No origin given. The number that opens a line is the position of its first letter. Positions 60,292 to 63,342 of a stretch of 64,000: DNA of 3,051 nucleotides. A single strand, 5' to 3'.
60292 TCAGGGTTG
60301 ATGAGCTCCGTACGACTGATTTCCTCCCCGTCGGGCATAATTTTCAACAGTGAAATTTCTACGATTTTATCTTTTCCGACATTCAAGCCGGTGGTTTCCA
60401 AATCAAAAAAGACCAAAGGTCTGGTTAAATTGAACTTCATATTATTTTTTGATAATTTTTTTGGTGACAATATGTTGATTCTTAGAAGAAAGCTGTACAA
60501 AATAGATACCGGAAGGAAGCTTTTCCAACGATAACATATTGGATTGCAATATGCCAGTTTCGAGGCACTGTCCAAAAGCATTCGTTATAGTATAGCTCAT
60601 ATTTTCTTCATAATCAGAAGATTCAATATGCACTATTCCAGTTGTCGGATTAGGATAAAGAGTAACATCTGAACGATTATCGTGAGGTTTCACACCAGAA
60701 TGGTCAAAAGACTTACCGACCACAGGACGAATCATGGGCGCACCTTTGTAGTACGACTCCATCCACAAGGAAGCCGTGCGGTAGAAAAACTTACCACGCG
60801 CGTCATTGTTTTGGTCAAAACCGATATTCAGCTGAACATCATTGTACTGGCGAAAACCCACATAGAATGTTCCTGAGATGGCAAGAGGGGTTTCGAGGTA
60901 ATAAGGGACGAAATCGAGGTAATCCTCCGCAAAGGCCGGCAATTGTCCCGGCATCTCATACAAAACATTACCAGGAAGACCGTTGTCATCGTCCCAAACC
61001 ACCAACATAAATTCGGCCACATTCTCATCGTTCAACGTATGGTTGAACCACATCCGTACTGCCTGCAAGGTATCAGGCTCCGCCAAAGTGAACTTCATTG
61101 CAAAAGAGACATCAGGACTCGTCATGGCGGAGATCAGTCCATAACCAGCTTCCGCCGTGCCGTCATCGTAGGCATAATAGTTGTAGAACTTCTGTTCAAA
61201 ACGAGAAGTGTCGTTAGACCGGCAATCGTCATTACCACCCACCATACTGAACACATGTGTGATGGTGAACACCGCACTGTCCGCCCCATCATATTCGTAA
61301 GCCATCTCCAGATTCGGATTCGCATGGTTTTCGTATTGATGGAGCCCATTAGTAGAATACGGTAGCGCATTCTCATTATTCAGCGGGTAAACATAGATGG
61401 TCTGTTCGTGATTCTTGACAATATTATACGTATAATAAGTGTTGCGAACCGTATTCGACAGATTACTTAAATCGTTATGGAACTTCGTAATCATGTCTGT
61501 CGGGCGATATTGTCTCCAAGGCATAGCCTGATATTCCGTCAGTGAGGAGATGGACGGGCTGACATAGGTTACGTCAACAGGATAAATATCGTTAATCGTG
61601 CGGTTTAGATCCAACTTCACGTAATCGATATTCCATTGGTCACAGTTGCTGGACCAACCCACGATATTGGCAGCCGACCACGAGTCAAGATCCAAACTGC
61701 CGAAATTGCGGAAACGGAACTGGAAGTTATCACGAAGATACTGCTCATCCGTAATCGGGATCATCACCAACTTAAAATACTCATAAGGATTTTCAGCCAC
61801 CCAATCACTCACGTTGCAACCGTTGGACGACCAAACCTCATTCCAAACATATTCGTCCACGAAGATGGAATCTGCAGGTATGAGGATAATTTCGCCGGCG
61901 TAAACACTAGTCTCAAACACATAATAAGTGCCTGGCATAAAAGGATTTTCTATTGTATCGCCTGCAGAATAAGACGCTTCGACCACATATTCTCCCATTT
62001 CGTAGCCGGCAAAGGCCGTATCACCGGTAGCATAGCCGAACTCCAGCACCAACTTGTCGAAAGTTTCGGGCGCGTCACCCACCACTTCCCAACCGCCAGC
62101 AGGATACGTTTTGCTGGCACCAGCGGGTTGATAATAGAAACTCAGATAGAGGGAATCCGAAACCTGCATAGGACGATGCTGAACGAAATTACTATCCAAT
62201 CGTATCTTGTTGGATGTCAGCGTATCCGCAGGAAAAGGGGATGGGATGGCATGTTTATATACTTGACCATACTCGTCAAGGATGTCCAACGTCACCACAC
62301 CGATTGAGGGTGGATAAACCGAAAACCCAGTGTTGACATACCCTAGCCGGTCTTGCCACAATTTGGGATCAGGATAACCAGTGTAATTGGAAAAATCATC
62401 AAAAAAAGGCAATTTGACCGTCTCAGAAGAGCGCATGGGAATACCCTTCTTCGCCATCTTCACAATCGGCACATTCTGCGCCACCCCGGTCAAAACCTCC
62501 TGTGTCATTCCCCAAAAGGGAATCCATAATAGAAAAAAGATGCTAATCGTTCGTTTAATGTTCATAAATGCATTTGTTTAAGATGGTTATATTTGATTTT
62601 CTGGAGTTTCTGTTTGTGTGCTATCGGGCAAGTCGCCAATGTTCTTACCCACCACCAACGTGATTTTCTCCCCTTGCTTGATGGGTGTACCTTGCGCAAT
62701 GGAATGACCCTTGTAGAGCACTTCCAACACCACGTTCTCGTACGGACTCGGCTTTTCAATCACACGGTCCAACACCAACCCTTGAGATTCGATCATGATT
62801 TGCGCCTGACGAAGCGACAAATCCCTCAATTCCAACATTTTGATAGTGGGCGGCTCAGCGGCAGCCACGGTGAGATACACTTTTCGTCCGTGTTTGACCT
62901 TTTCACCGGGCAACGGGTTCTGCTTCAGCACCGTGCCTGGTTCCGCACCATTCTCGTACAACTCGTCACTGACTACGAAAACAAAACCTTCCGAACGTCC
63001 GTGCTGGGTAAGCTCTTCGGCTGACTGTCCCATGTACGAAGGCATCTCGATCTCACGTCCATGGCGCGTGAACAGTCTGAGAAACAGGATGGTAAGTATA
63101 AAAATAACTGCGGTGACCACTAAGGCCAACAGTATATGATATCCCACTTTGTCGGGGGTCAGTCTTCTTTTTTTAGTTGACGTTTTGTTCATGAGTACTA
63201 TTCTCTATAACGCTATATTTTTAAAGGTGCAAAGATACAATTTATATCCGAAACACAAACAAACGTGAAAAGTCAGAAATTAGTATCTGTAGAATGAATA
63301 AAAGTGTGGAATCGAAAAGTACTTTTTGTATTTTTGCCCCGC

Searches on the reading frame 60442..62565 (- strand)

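Call 30: search_protein_families(library=pfam, proteins=[window:60442-62565:-], max_evalue=0.001)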
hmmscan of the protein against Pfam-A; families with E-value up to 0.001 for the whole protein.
window:60442-62565:- (707 aa): 1 family
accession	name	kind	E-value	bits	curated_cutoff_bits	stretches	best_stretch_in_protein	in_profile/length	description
PF18962.6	Por_Secre_tail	-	1.1e-12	48.4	27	1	636-705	1-75/75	Secretion system C-terminal sorting domain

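Call 79: search_protein_families(library=ncbifam, proteins=[window:60442-62565:-], max_evalue=0.01)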
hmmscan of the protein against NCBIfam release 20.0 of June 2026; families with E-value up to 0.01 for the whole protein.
window:60442-62565:- (707 aa): 2 families
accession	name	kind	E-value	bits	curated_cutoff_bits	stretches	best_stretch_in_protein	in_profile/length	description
TIGR04183.1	Por_Secre_tail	domain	9.6e-13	47.9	23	1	636-707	1-72/72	T9SS type A sorting domain-containing protein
NF052644.1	T9SS_DNase_Rie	equivalog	0.008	15.5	260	0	658-707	202-251/251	T9SS-dependent surface endonuclease, AS87_RS02955 family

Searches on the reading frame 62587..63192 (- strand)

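Call 30: search_protein_families(library=pfam, proteins=[window:62587-63192:-], max_evalue=0.001)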
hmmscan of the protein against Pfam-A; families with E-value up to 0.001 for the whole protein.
window:62587-63192:- (201 aa): 1 family
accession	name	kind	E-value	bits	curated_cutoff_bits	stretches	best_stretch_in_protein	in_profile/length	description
PF03793.24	PASTA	-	1.6e-18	66.8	23.2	1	48-110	1-63/64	PASTA domain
